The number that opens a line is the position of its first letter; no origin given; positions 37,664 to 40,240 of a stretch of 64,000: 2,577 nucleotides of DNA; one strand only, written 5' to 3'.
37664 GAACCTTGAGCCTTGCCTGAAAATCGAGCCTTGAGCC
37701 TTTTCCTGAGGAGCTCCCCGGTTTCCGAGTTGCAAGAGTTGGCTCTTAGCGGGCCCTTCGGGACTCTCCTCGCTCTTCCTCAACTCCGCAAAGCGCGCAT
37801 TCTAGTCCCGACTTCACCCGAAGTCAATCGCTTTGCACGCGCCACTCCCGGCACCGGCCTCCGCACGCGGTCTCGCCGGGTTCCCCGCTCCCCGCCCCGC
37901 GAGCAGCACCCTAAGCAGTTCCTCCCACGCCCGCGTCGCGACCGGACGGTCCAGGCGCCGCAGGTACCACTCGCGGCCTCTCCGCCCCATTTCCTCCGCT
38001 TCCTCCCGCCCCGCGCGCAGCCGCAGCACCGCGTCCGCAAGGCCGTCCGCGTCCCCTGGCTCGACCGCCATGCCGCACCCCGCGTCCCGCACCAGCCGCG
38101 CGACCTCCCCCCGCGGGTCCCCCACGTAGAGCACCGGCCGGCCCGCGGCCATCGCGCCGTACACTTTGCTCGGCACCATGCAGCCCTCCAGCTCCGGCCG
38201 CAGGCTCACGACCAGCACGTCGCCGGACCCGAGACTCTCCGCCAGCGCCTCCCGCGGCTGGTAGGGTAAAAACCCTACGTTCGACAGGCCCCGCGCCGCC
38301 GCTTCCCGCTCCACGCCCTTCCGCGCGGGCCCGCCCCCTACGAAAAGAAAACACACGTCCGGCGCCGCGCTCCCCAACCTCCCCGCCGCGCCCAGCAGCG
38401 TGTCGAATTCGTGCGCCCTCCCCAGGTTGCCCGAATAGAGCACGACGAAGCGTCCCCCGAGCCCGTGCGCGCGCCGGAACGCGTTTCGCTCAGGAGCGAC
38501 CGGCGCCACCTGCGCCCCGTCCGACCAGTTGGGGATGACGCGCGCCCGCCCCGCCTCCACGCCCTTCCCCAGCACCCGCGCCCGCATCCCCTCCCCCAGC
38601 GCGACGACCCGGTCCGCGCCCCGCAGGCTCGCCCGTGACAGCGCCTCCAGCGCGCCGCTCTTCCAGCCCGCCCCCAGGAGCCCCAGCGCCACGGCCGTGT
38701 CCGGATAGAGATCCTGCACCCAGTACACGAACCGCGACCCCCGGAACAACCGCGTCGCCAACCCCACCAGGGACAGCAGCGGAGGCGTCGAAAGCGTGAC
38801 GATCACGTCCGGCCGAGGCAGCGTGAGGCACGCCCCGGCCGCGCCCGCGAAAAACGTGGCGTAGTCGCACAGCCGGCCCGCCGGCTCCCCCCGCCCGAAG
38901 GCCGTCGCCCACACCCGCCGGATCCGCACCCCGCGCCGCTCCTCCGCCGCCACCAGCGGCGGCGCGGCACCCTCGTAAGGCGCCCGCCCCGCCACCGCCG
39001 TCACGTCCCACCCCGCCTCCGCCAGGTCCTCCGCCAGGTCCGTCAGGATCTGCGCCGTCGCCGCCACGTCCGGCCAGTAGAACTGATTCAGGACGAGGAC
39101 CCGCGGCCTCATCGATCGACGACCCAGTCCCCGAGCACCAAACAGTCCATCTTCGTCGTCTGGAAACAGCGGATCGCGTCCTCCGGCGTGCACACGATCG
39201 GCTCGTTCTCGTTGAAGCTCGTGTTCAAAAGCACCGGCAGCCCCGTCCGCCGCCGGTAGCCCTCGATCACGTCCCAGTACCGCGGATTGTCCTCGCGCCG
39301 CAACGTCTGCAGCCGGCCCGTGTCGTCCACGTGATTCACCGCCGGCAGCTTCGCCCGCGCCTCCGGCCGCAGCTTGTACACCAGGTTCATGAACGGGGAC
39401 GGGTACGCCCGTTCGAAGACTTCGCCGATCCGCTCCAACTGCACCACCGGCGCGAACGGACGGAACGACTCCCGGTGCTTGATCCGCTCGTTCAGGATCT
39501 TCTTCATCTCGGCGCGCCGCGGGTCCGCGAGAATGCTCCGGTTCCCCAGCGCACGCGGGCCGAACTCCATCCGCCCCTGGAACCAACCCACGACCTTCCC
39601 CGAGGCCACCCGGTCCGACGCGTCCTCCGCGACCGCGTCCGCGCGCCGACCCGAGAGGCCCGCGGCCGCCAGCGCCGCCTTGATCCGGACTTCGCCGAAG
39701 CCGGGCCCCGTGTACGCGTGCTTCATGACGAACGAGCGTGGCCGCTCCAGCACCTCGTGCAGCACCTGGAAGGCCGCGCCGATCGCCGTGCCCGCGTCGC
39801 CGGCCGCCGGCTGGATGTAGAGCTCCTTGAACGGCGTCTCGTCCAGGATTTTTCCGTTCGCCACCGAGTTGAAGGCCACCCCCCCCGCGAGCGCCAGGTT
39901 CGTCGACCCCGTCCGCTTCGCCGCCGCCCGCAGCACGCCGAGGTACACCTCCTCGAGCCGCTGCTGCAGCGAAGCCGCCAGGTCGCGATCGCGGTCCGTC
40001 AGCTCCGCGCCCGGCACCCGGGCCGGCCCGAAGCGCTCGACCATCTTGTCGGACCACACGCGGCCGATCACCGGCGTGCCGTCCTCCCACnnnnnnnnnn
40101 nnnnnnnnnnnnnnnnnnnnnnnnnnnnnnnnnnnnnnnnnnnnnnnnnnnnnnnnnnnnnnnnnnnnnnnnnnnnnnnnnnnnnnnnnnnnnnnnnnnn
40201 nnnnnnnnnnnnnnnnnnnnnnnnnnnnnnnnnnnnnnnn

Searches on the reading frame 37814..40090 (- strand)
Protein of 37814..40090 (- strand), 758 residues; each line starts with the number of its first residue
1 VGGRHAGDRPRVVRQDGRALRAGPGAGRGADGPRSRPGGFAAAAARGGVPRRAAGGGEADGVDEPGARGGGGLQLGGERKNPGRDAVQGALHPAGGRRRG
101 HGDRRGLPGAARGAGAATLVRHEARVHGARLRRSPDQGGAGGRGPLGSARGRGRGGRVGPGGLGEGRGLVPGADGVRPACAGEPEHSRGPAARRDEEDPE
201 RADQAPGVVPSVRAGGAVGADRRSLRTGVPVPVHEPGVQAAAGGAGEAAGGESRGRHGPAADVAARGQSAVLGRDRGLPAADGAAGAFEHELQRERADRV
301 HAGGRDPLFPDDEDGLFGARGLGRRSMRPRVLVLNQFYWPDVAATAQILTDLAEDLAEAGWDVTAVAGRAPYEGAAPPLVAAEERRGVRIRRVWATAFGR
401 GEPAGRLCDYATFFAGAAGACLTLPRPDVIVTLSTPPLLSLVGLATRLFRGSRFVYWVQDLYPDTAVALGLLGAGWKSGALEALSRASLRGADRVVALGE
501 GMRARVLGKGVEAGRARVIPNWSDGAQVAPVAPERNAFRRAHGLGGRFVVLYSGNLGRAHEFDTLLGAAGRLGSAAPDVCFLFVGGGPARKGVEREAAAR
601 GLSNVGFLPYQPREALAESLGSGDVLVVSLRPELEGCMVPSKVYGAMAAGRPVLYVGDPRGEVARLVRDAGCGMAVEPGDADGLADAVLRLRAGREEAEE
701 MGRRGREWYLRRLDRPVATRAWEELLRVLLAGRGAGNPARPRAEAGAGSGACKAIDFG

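Call 12: search_protein_families(library=pfam, proteins=[window:37814-40090:-], max_evalue=0.01)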
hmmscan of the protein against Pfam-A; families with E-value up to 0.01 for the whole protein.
window:37814-40090:- (758 aa): 4 families
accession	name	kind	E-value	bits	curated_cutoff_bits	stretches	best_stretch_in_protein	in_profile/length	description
PF13579.12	Glyco_trans_4_4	-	2e-20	74.2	29.7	1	346-522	4-158/158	Glycosyl transferase 4-like domain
PF00534.26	Glycos_transf_1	-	1.2e-18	67.7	26.4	1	536-708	3-172/172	Glycosyl transferases group 1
PF13692.12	Glyco_trans_1_4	-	9.9e-17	62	27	1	548-691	2-139/142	Glycosyl transferases group 1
PF13439.12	Glyco_transf_4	-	2.8e-12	47.4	28.5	1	348-522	7-165/170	Glycosyltransferase Family 4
